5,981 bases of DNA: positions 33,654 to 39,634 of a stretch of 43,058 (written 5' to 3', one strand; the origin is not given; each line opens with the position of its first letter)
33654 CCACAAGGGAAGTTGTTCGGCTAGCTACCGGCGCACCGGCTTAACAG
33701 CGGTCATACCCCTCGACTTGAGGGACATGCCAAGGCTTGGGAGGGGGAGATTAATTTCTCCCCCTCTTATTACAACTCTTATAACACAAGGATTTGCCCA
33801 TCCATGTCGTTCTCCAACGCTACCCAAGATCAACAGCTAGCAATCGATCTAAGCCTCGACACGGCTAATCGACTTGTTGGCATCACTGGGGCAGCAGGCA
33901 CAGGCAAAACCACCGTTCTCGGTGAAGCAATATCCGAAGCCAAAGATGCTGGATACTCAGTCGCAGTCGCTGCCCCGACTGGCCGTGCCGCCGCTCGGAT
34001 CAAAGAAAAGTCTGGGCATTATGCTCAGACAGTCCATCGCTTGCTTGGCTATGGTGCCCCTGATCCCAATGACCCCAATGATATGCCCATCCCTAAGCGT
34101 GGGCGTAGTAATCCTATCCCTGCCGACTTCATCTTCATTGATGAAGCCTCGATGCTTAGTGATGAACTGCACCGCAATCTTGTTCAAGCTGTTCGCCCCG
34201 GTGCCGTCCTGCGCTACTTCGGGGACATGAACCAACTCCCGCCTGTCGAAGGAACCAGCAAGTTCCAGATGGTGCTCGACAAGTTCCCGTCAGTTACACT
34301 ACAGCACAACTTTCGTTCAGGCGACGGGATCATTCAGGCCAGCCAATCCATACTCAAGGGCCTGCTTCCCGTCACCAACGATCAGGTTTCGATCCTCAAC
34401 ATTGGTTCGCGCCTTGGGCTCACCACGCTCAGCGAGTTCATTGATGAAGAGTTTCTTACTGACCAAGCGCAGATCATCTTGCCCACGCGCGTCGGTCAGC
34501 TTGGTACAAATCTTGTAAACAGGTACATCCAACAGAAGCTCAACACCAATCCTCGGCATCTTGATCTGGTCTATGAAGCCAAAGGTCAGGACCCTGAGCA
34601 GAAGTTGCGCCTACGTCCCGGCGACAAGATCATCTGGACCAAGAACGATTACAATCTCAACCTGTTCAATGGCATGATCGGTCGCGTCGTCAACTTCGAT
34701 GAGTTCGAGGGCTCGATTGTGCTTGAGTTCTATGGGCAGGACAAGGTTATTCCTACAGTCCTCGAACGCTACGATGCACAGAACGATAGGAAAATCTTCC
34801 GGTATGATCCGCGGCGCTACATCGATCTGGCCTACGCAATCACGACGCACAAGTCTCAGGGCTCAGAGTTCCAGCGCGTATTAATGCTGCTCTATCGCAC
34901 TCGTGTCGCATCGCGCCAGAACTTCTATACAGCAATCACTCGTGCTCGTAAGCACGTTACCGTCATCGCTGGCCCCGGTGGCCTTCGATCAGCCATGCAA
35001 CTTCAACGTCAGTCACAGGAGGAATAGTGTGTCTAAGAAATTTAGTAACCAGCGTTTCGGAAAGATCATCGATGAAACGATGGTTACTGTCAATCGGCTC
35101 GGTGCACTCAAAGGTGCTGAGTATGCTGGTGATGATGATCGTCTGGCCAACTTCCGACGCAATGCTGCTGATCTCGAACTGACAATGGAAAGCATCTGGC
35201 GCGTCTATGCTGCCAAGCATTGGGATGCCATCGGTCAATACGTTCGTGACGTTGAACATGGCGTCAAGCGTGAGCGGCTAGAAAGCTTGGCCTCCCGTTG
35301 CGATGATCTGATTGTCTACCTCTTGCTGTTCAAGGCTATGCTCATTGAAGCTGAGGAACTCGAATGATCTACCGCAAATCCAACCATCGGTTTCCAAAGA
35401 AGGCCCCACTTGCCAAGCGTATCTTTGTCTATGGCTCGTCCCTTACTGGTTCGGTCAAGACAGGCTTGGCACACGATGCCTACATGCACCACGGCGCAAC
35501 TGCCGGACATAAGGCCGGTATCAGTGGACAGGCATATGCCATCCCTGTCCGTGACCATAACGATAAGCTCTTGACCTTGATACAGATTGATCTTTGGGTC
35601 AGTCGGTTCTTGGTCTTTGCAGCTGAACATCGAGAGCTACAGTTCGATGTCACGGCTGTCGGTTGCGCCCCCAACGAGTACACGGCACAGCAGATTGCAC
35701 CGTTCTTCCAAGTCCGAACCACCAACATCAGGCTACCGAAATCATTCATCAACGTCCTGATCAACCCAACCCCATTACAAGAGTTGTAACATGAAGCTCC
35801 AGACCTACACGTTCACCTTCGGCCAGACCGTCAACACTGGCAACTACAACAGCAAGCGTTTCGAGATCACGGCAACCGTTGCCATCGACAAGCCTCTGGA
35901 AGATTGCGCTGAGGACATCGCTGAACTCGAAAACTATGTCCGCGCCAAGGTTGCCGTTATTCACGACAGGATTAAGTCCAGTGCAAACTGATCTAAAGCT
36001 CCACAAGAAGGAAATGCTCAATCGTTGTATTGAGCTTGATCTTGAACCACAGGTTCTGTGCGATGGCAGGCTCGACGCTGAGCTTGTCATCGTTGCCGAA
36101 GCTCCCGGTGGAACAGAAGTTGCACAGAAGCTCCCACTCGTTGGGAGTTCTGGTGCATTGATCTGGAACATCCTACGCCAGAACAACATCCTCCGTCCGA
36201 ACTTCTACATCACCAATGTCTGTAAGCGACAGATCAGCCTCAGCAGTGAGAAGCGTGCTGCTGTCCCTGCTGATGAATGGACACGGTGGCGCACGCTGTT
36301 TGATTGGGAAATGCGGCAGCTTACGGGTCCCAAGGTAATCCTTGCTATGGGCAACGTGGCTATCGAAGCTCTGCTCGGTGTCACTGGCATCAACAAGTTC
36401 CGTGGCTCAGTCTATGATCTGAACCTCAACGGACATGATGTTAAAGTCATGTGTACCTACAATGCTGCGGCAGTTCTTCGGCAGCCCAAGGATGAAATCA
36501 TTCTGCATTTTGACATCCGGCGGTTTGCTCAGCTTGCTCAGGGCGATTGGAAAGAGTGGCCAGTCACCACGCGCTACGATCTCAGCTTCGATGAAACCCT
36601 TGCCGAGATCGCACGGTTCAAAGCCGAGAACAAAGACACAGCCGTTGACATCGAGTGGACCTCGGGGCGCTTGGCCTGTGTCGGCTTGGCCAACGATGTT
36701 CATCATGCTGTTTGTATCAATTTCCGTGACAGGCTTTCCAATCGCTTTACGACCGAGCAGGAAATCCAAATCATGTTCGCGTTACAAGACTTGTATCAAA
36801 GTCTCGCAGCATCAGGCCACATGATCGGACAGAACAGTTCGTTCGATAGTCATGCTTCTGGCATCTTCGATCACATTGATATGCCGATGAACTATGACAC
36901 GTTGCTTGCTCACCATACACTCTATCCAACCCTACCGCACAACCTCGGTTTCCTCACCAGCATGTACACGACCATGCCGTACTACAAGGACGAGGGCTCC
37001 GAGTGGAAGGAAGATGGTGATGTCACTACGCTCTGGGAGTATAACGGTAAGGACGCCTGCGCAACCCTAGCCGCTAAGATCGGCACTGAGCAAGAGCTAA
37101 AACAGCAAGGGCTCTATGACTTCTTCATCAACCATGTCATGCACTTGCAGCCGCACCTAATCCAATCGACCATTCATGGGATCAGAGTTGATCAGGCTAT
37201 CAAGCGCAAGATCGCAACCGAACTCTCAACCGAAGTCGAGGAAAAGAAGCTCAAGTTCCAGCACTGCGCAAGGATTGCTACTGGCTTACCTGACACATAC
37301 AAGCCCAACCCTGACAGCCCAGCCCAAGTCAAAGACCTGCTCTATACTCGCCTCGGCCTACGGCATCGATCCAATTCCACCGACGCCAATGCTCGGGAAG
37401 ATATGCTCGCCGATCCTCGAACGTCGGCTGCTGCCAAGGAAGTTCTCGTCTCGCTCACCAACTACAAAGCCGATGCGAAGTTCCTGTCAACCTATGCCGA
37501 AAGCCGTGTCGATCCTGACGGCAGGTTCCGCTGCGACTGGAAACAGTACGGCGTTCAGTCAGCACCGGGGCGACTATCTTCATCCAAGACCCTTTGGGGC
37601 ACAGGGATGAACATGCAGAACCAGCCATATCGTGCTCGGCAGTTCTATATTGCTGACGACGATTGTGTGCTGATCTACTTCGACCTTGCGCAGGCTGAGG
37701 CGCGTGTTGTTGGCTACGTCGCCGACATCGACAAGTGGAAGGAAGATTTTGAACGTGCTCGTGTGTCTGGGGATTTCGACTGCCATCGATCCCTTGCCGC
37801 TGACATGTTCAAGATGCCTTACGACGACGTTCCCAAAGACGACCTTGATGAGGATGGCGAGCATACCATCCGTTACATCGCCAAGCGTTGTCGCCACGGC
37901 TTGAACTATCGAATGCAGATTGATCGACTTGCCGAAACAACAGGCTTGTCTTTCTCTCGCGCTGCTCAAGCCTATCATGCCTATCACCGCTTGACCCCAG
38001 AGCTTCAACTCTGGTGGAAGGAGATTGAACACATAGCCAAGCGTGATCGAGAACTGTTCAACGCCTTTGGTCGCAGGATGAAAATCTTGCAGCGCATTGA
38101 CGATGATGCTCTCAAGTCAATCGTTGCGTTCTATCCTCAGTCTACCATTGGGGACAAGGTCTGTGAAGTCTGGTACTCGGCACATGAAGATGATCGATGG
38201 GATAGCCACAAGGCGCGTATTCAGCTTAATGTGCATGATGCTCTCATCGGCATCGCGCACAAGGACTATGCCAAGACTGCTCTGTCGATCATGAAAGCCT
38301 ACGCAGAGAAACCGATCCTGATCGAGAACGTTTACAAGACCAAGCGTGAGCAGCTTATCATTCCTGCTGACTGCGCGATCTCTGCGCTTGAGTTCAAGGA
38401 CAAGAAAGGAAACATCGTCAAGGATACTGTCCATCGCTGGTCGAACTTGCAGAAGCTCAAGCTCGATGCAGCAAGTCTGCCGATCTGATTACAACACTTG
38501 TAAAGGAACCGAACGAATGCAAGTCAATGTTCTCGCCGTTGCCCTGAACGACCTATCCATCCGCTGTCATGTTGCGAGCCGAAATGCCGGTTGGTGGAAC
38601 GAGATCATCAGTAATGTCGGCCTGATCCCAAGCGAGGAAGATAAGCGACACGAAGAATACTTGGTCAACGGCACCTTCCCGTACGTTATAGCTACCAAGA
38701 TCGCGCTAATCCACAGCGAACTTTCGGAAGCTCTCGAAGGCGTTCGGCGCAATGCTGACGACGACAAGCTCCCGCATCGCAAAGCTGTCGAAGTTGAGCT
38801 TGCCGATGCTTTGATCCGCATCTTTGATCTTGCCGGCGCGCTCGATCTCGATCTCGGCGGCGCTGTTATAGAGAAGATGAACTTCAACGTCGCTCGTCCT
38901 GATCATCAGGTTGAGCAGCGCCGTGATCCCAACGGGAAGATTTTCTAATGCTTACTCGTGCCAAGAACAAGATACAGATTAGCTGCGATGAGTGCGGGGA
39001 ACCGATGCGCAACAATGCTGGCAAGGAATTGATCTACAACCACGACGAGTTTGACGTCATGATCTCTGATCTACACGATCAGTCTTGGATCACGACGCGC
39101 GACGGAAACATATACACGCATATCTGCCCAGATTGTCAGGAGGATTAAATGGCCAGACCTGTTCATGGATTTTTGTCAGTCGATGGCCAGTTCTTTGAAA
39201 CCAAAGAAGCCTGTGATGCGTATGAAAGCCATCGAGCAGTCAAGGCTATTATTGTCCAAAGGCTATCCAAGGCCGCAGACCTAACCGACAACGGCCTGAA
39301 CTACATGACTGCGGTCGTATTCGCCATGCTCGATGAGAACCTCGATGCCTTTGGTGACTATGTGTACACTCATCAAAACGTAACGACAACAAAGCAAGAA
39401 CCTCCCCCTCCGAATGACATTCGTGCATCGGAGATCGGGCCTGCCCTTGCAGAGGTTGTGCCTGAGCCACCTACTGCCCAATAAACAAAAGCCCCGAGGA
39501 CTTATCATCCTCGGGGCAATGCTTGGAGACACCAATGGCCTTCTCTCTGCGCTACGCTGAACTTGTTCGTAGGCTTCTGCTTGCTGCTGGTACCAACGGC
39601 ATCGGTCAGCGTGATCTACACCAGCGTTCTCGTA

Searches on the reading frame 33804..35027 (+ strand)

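Call 10: search_protein_families(library=pfam, proteins=[window:33804-35027:+], max_evalue=0.01)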
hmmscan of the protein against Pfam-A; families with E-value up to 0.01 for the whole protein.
window:33804-35027:+ (407 aa): 16 families
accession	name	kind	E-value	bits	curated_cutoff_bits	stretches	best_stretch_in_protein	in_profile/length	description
PF13604.12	AAA_30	-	9.2e-31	107.5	27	1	7-186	3-171/191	AAA domain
PF13245.12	AAA_19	-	1.3e-27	97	25.1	1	19-148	8-132/134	AAA domain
PF01443.25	Viral_helicase1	-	1.3e-11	45.2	21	1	345-388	179-227/228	Viral superfamily 1 RNA helicase core domain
PF13538.12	UvrD_C_2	-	4.4e-11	42.9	27.4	1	342-388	1-52/52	UvrD-like helicase C-terminal domain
PF18335.7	SH3_13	-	3.1e-10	40.1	41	1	239-309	2-65/65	ATP-dependent RecD-like DNA helicase SH3 domain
PF25199.1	nSTAND_NTPase5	-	1.7e-05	25.1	34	1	19-55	38-75/145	Novel STAND NTPase 5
PF05127.21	NAT10_TcmA_helicase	-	3.9e-05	24.1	22.7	1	27-128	2-111/176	RNA cytidine acetyltransferase NAT10/TcmA, helicase domain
PF05970.20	PIF1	-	4.1e-05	23.7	25.9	1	15-148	15-155/223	PIF1-like helicase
PF05872.18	HerA_C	-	0.0013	17.9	22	1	8-56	7-55/502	Helicase HerA-like C-terminal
PF13361.12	UvrD_C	-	0.0019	18.1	25.6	0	346-388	290-346/350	UvrD-like helicase C-terminal domain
PF13191.12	AAA_16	-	0.0022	19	32.6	1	23-53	25-55/167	AAA ATPase domain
PF03308.22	MeaB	-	0.0022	17.5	23.1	1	23-57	34-68/273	Methylmalonyl Co-A mutase-associated GTPase MeaB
PF13401.12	AAA_22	-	0.0037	18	27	0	23-128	6-106/130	AAA domain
PF00270.35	DEAD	-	0.0069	16.6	26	0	7-76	1-71/167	DEAD/DEAH box helicase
PF13086.12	AAA_11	-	0.0071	16.6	27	0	8-68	4-70/257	AAA domain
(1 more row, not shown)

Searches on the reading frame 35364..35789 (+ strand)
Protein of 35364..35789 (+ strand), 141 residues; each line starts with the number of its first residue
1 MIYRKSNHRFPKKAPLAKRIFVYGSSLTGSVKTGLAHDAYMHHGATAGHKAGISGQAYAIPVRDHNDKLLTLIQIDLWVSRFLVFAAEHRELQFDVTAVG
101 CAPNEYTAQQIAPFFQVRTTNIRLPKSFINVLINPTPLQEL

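Call 23: search_protein_families(library=phrogs, proteins=[window:35364-35789:+], max_evalue=0.01)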
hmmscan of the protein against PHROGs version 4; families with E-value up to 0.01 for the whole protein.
window:35364-35789:+ (141 aa): 1 family
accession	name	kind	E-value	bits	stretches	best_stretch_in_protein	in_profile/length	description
phrog_2072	-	unknown function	3.3e-26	92.8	1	16-132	17-133/143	-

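Call 44: search_protein_families(library=pfam, proteins=[window:35364-35789:+], max_evalue=1)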
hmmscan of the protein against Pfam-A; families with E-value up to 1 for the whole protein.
window:35364-35789:+ (141 aa): 0 families

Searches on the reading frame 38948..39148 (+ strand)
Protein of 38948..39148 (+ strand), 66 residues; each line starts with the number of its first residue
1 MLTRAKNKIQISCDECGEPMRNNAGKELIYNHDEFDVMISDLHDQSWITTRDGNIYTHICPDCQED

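Call 24: search_protein_families(library=phrogs, proteins=[window:38948-39148:+], max_evalue=0.01)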
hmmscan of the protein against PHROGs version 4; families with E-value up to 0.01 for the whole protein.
window:38948-39148:+ (66 aa): 2 families
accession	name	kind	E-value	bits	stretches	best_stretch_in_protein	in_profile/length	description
phrog_17873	-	unknown function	0.00014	23.1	1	3-65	6-64/69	-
phrog_28100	-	unknown function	0.0082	17.3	0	24-58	15-52/69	-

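Call 44: search_protein_families(library=pfam, proteins=[window:38948-39148:+], max_evalue=1)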
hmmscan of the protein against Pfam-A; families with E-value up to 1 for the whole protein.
window:38948-39148:+ (66 aa): 13 families
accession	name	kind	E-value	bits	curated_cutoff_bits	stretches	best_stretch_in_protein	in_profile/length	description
PF23455.1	DUF7129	-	0.0045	17.1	30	1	4-24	20-41/45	Domain of unknown function (DUF7129)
PF24273.1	TRASH_HVO_1752_C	-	0.016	15.8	27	0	49-65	18-34/47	HVO_1752, C-terminal TRASH domain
PF24458.1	DUF7573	-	0.016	15.6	30.2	0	10-20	11-21/39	Domain of unknown function (DUF7573)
PF18675.7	HepII_C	-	0.028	14.8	26.1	1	16-57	22-63/88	Heparinase II C-terminal domain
PF12773.13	DZR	-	0.03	14.9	27.3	1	10-65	12-32/45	Double zinc ribbon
PF13248.11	Zn_ribbon_3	-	0.043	13.8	27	0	11-19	3-11/26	zinc-ribbon domain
PF25206.1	DUF7836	-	0.07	13.4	26.7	0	8-32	5-28/59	Domain of unknown function (DUF7836)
PF21100.3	MCM_C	-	0.084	13.2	27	1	33-57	38-62/64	MCM protein C-terminal winged helix-turn-helix domain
PF01396.24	Zn_ribbon_Top1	-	0.12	12.7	32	1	11-26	2-17/39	Topoisomerase DNA binding C4 zinc finger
PF25164.1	CoiA_N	-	0.13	12.3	26.3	0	57-65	17-25/50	Competence protein CoiA, N-terminal domain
PF18439.7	zf_UBZ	-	0.15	12.2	25.6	0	11-20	3-12/32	Ubiquitin-Binding Zinc Finger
PF01258.23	zf-dskA_traR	-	0.17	12.3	24.9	0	12-19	5-12/36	Prokaryotic dksA/traR C4-type zinc finger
PF06827.20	zf-FPG_IleRS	-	0.2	12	21.3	1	56-64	20-28/30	Zinc finger found in FPG and IleRS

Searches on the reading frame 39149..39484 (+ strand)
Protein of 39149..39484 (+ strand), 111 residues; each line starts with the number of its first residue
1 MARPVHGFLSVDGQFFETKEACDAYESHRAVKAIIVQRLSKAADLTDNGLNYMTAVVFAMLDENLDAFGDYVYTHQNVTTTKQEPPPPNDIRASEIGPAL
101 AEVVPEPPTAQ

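Call 23: search_protein_families(library=phrogs, proteins=[window:39149-39484:+], max_evalue=0.01)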
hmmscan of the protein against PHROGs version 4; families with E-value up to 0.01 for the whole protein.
window:39149-39484:+ (111 aa): 0 families

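Call 44: search_protein_families(library=pfam, proteins=[window:39149-39484:+], max_evalue=1)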
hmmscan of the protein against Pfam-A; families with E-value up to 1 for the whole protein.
window:39149-39484:+ (111 aa): 1 family
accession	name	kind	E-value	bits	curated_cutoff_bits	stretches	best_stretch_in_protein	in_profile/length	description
PF23682.1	ORF28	-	0.016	15.7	27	1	51-102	7-58/97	ORF28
